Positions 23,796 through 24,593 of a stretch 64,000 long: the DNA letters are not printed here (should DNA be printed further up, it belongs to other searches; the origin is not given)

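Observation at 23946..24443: Hpt-like protein with zero histidines and a CheZ-type CheY-binding tail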

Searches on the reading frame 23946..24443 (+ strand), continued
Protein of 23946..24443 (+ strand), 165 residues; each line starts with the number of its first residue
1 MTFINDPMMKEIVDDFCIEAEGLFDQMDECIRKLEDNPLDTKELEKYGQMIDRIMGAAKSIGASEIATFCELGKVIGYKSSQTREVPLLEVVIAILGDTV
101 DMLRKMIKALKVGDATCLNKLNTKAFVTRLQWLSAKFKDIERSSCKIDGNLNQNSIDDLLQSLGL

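Call 26: predict_structure(alignment_id=A1)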
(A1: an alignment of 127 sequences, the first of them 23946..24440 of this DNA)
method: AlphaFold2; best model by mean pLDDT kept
length: 165 residues; sequences in the alignment: 127
mean_pLDDT: 85.3   pTM: 0.80
mean pLDDT of the five models: 85.3, 84.3, 83.7, 83.7, 82.6
residues with pLDDT >= 90: 90; 70-90: 51; 50-70: 12; < 50: 12
segments of 3 or more residues with pLDDT < 50: 143-153
pLDDT, mean of each block of 10 residues (from residue 1): 73 95 98 97 93 95 92 90 92 95 92 75 85 83 43 69 83
secondary structure, 60 per line:
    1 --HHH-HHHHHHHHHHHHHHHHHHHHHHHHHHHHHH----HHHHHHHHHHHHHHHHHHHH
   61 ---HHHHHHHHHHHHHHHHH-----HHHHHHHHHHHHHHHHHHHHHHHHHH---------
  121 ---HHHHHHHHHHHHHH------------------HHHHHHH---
elements in order: H7-36 H41-60 H64-80 H86-111 H124-137 H156-162

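Call 31: fold_search(model_id=the predicted structure, library=pdb)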
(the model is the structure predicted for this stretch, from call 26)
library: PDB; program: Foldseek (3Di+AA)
matches with E <= 10: 268; with E <= 0.001: 0
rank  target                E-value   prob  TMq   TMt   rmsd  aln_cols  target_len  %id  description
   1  3kyj_A                1.2e-02  1.00  0.64  0.80   3.4       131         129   15  Crystal structure of the P1 domain of CheA3 in complex with CheY6 from R. sphaeroides (released 2010-02-16)
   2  7t2y_A                1.9e-02  1.00  0.54  0.85   2.2       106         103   17  X-ray structure of a designed cold unfolding four helix bundle (released 2022-03-02)
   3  3kyi_A                1.9e-02  1.00  0.63  0.79   3.3       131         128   16  Crystal structure of the phosphorylated P1 domain of CheA3 in complex with CheY6 from R. sphaeroides (released 2010-02-16)
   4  1i5n_B                2.2e-02  1.00  0.61  0.79   2.8       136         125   15  Crystal structure of the P1 domain of CheA from Salmonella typhimurium (released 2001-07-11)
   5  2ld6_MODEL_1_A        2.2e-02  1.00  0.59  0.71   6.0       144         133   22  Solution Structure of Histidine Phosphotransfer Domain of CheA (released 2011-10-12)
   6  2lp4_MODEL_1_A        2.6e-02  1.00  0.66  0.50   4.7       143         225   16  Solution structure of P1-CheY/P2 complex in bacterial chemotaxis (released 2012-10-24)
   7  3u3b_B                2.8e-02  1.00  0.56  0.89   1.4       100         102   16  Crystal Structure of Computationally Redesigned Four-Helix Bundle (released 2012-06-13)
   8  1i5n_D                4.0e-02  1.00  0.63  0.79   2.7       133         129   16  Crystal structure of the P1 domain of CheA from Salmonella typhimurium (released 2001-07-11)
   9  1i5n_C                4.0e-02  1.00  0.57  0.73   3.6       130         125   17  Crystal structure of the P1 domain of CheA from Salmonella typhimurium (released 2001-07-11)
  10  7t03_MODEL_1_A        4.4e-02  1.00  0.50  0.77   2.6       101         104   18  NMR structure of a designed cold unfolding four helix bundle (released 2022-03-02)
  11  1tqg                  4.6e-02  1.00  0.52  0.80   3.1       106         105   20  CheA phosphotransferase domain from Thermotoga maritima (released 2004-09-07)
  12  3u3b_A                7.9e-02  1.00  0.54  0.83   2.2       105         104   16  Crystal Structure of Computationally Redesigned Four-Helix Bundle (released 2012-06-13)
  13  1i5n_A                7.9e-02  1.00  0.65  0.82   2.1       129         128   16  Crystal structure of the P1 domain of CheA from Salmonella typhimurium (released 2001-07-11)
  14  8c5v_C                1.4e-01  1.00  0.57  0.71   3.3       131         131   18  Chemotaxis core signalling unit from E protein lysed E. coli cells (released 2023-09-13)
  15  6fes_B                2.0e-01  1.00  0.64  0.32   5.3       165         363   17  Crystal structure of novel repeat protein BRIC2 fused to DARPin D12 (released 2018-09-05)
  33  1oxb_A                1.3e+00  0.33  0.34  0.33  13.7       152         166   18  Complex between YPD1 and SLN1 response regulator domain in space group P2(1)2(1)2(1) (released 2003-12-16)
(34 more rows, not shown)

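Call 32: find_related_loci(query=A2, collection=genome_contigs, flank=6000)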
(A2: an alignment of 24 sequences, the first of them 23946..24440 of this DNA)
Query A2 (165 aa) in genome_contigs; peptide patterns used: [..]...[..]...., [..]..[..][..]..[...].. (x = any residue, [..] = any of these).
292 stretches matched a pattern; 230 encode a relative of the query (tblastn E <= 1e-3); the best 80 are kept; 80 distinct loci.
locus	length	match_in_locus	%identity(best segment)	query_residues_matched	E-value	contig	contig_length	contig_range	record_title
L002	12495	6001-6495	72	1-165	3e-80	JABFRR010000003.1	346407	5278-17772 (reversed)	MAG: Bacteriovoracaceae bacterium isolate P-RSF-NP-05 c_000000007063, whole genome shotgun sequence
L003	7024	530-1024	70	1-165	6e-78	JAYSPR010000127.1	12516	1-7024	MAG: Bacteriovoracaceae bacterium isolate GFS_11573 GFS_11573_126, whole genome shotgun sequence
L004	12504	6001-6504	69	1-165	1e-75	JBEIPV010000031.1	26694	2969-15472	MAG: Bacteriovorax sp. isolate Sample-106-S6-bin-8 Sample_106_S6-bin_8-k141_2157231, whole genome shotgun sequence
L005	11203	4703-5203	68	1-165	3e-75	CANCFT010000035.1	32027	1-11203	MAG: Bacteriovoracaceae bacterium isolate JR-MC-A-240519-118 genome assembly, contig: JR-MC-A-240519-C761, whole genome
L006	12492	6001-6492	70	1-165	4e-75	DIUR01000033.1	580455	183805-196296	MAG TPA_asm: Bacteriovoracaceae bacterium UBA6153 UBA6153_contig_8301, whole genome shotgun sequence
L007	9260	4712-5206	67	1-165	7e-75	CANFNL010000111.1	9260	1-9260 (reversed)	MAG: Bacteriovoracaceae bacterium isolate Jr-11may16-165 genome assembly, contig: Jr-11may16-C14605, whole genome shotgu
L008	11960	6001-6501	69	1-165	2e-74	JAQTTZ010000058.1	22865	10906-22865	MAG: Bacteriovorax sp. isolate STB_52 NODE_4982_length_22865_cov_4.234805_Sandtown_B, whole genome shotgun sequence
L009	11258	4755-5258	67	1-165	1e-74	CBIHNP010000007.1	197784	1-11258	MAG TPA_asm: uncultured Bacteriovoracaceae bacterium isolate SRR18156207_maxbin2_12 genome assembly, contig: ERZ27336867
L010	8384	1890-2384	68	1-165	1e-74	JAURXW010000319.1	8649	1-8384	MAG: Bacteriovorax sp. isolate E10_metabat.bin.5_sub E10_k141_125319, whole genome shotgun sequence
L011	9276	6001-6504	67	1-165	4e-74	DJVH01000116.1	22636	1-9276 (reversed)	MAG TPA_asm: Bacteriovoracaceae bacterium UBA6261 UBA6261_contig_66759, whole genome shotgun sequence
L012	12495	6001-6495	68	1-165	3e-74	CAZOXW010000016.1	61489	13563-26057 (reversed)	MAG TPA_asm: uncultured Bacteriovorax sp. isolate SRP342105_co2_231 genome assembly, contig: NODE_422_length_61489_cov_1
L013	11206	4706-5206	67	1-165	7e-74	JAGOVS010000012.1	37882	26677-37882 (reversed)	MAG: Bacteriovorax sp. isolate Gw_Eff_bin_80 Gw_Eff_1884_length_37882_cov_8.314713, whole genome shotgun sequence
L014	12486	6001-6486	70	1-162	6e-74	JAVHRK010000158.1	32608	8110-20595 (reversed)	MAG: Bacteriovoracaceae bacterium isolate WB02no9_34_12 NODE_720_length_32608_cov_6.604276, whole genome shotgun sequenc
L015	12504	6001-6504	68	1-165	8e-74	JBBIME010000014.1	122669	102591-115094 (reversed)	MAG: Bacteriovoracales bacterium isolate BR2F70218_bin_225 NODE_98_length_122669_cov_3.19072, whole genome shotgun seque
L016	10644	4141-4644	67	1-165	4e-73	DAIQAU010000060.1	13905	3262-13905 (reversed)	MAG TPA_asm: Bacteriovorax sp. isolate CTOTU24849 NODE_559_length_13905_cov_31.931625, whole genome shotgun sequence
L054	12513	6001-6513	48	1-165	2e-45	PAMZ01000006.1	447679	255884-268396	MAG: Halobacteriovoraceae bacterium isolate SAT2788 MHASMcontig_899604, whole genome shotgun sequence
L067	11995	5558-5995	45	1-148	1e-41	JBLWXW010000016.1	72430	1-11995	MAG: Bacteriovoracaceae bacterium isolate EA23-03 A23maxbin.009RE.5K@16, whole genome shotgun sequence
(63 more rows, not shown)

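Call 47: list_cluster_members(proteins=[P0157, P0165, P0176, P0187, P0217, P0236, P0264, P0143, P0164, P0212])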
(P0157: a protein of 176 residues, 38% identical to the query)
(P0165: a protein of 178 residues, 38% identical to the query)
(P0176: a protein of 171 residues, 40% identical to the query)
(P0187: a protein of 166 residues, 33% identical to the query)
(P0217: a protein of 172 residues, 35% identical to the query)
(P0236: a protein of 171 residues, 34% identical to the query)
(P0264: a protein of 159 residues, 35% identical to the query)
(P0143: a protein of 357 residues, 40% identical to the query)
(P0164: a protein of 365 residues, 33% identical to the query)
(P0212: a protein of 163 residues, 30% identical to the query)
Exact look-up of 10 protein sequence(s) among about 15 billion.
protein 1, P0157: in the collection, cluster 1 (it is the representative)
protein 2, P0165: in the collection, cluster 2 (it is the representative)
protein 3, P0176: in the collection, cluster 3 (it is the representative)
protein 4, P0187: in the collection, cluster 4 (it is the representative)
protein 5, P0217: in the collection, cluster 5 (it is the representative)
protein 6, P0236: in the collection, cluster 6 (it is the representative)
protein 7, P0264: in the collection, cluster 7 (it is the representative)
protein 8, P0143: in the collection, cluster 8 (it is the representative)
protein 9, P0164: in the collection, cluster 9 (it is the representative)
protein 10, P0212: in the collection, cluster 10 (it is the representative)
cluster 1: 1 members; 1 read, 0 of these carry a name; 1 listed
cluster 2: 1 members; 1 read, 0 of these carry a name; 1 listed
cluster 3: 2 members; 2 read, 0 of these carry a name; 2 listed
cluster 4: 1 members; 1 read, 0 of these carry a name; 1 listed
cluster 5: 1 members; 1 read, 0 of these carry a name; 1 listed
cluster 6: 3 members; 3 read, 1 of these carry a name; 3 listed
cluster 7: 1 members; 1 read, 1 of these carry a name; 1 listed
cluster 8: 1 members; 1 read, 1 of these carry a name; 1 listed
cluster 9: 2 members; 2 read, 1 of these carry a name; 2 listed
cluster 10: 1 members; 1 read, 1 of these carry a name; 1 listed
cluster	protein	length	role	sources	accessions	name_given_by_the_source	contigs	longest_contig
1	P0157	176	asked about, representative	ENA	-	-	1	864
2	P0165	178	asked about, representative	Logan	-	-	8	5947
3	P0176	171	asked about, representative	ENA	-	-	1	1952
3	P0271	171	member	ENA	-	-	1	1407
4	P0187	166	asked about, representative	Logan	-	-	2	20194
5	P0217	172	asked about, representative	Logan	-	-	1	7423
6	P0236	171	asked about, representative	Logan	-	-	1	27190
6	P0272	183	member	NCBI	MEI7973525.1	MAG: hypothetical protein WCH11_04075 [Bdellovibrio sp.]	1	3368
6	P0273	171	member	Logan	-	-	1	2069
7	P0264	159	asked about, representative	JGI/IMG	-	ABC-type transporter Mla subunit MlaD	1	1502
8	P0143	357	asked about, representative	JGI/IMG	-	hypothetical protein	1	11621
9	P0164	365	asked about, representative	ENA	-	-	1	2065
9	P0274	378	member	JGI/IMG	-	hypothetical protein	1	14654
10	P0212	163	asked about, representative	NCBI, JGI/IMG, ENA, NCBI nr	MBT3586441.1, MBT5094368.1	MAG: hypothetical protein HN509_16150 [Halobacteriovoraceae bacterium] | hypothetical protein | hypothetical protein [Halobacteriovoraceae bacterium]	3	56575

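Call 48: find_encoding_contigs(protein=P0236, flank=6000, max_places=2)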
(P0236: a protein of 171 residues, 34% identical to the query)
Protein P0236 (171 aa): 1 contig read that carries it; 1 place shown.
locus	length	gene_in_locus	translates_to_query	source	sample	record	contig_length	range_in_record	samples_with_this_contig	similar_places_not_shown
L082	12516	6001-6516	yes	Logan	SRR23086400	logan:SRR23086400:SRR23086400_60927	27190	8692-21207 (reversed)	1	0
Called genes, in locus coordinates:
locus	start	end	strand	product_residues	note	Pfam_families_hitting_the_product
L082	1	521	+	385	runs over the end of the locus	-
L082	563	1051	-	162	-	PF03061:4HBT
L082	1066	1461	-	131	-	PF00196:GerE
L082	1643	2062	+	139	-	PF00072:Response_reg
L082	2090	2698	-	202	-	PF06271:RDD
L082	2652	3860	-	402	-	PF01743:PolyA_pol, PF12627:PolyA_pol_RNAbd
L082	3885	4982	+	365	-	PF08331:QueG_DUF1730, PF00037:Fer4 (faint), PF13237:Fer4_10 (faint), PF12838:Fer4_7 (weak), PF13484:Fer4_16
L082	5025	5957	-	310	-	PF13487:HD_5, PF01966:HD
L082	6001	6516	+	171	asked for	-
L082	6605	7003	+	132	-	-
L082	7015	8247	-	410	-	PF02687:FtsX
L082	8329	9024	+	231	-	PF00005:ABC_tran, PF02463:SMC_N, PF13304:AAA_21 (faint)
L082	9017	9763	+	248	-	PF17131:TP_0789-like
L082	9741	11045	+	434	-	-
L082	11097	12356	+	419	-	PF02687:FtsX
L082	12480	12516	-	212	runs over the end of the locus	PF01209:Ubie_methyltran, PF13489:Methyltransf_23, PF08241:Methyltransf_11, PF08242:Methyltransf_12, PF13649:Methyltransf_25, PF13847:Methyltransf_31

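Call 49: find_encoding_contigs(protein=P0143, flank=6000, max_places=2)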
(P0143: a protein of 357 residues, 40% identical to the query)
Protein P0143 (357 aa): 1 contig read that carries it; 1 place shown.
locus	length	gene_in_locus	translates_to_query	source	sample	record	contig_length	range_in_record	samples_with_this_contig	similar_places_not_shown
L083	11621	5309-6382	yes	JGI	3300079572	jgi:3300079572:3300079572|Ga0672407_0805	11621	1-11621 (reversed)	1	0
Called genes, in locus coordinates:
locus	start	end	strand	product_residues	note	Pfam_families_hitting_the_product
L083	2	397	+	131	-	?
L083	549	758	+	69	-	-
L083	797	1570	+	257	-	PF23023:Anti-Pycsar_Apyc1, PF00753:Lactamase_B (weak), PF02112:PDEase_II, PF12706:Lactamase_B_2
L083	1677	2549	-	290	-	PF00491:Arginase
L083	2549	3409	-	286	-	PF17284:Spermine_synt_N, PF01564:Spermine_synth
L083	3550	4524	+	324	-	PF01073:3Beta_HSD, PF01370:Epimerase, PF02719:Polysacc_synt_2 (faint), PF04321:RmlD_sub_bind, PF07993:NAD_binding_4 (faint), PF16363:GDP_Man_Dehyd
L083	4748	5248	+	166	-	PF01258:zf-dskA_traR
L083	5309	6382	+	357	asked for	-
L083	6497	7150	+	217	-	-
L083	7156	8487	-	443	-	PF00375:SDF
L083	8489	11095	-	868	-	PF00133:tRNA-synt_1, PF09334:tRNA-synt_1g, PF13603:tRNA-synt_1_2 (weak), PF09334:tRNA-synt_1g (weak), PF08264:Anticodon_1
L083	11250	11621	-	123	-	?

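Call 50: find_encoding_contigs(protein=P0187, flank=6000, max_places=2)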
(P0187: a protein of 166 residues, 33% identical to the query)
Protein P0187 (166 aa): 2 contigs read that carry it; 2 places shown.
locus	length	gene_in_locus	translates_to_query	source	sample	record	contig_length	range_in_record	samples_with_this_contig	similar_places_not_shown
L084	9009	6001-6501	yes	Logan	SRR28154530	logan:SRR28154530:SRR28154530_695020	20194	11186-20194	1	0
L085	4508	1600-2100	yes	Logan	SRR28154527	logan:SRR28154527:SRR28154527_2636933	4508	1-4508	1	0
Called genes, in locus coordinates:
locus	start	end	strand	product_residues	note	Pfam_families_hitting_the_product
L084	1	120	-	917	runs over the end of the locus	PF00270:DEAD, PF04851:ResIII, PF18766:SWI2_SNF2 (faint), PF00271:Helicase_C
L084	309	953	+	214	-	PF04199:Cyclase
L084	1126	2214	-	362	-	PF03301:Trp_dioxygenase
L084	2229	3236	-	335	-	PF00266:Aminotran_5 (faint), PF01212:Beta_elim_lyase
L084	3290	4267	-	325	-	PF00491:Arginase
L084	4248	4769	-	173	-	-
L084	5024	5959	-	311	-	PF13487:HD_5, PF01966:HD (weak)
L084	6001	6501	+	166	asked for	-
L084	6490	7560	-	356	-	PF08331:QueG_DUF1730, PF13484:Fer4_16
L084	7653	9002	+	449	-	PF01743:PolyA_pol, PF12627:PolyA_pol_RNAbd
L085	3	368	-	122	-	?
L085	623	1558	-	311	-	PF13487:HD_5, PF01966:HD (weak)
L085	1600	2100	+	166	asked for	-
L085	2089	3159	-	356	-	PF08331:QueG_DUF1730, PF13484:Fer4_16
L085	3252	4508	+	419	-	?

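Call 51: find_encoding_contigs(protein=P0217, flank=6000, max_places=2)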
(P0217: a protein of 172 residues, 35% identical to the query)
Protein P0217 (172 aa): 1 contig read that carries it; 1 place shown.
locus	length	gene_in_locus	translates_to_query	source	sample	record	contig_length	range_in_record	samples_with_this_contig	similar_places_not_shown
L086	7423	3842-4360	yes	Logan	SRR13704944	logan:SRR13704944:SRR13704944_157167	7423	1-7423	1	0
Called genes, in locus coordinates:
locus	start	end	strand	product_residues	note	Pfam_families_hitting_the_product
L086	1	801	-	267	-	?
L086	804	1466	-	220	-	-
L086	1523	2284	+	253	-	-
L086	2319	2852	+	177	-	-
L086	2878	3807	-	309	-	PF13487:HD_5, PF01966:HD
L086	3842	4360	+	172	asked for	-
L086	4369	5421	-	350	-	PF08331:QueG_DUF1730, PF13484:Fer4_16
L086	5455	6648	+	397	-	PF01743:PolyA_pol, PF12627:PolyA_pol_RNAbd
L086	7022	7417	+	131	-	PF00196:GerE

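Call 52: find_encoding_contigs(protein=P0274, flank=6000, max_places=2)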
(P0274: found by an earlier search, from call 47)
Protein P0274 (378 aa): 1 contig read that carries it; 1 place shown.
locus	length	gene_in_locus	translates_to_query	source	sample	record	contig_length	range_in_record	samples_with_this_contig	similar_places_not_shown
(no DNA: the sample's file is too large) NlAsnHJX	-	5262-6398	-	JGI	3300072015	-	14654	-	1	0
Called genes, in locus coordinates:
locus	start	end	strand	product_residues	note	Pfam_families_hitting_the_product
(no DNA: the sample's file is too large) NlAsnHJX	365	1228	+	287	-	PF14394:DUF4423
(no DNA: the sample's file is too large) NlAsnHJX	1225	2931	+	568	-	-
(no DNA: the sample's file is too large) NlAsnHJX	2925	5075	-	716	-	PF01751:Toprim, PF01131:Topoisom_bac, PF13342:Toprim_Crpt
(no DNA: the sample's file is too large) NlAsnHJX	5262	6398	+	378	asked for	-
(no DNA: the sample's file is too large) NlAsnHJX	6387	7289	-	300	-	PF01297:ZnuA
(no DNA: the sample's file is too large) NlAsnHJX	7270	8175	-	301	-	PF00950:ABC-3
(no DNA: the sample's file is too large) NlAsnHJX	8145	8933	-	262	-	PF02463:SMC_N (faint), PF13476:AAA_23, PF00005:ABC_tran, PF13304:AAA_21 (faint)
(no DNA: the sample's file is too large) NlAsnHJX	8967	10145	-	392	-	PF00072:Response_reg, PF02518:HATPase_c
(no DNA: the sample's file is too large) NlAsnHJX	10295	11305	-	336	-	PF02775:TPP_enzyme_C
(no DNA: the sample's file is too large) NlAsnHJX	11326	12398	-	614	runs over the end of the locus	PF01558:POR, PF01855:POR_N, PF17147:PFOR_II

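Call 54: search_solved_structures(query=L082:5025-5954:-, max_evalue=0.001, show_alignments=1)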
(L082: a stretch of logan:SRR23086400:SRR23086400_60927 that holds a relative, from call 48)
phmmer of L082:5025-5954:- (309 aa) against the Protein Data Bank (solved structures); distinct sequences matched with E-value up to 0.001: 3.
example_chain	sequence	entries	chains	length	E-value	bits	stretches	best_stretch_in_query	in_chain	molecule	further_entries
3tm8_A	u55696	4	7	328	2.5e-98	332.3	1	2-306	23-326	Uncharacterized protein | Uncharacterized protein Bd1817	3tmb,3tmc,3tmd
9rbz_A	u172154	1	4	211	1.1e-05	28.3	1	135-265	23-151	HD domain/sensory box protein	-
9rc0_A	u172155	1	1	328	2.4e-05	27.3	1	134-264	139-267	HD domain/sensory box protein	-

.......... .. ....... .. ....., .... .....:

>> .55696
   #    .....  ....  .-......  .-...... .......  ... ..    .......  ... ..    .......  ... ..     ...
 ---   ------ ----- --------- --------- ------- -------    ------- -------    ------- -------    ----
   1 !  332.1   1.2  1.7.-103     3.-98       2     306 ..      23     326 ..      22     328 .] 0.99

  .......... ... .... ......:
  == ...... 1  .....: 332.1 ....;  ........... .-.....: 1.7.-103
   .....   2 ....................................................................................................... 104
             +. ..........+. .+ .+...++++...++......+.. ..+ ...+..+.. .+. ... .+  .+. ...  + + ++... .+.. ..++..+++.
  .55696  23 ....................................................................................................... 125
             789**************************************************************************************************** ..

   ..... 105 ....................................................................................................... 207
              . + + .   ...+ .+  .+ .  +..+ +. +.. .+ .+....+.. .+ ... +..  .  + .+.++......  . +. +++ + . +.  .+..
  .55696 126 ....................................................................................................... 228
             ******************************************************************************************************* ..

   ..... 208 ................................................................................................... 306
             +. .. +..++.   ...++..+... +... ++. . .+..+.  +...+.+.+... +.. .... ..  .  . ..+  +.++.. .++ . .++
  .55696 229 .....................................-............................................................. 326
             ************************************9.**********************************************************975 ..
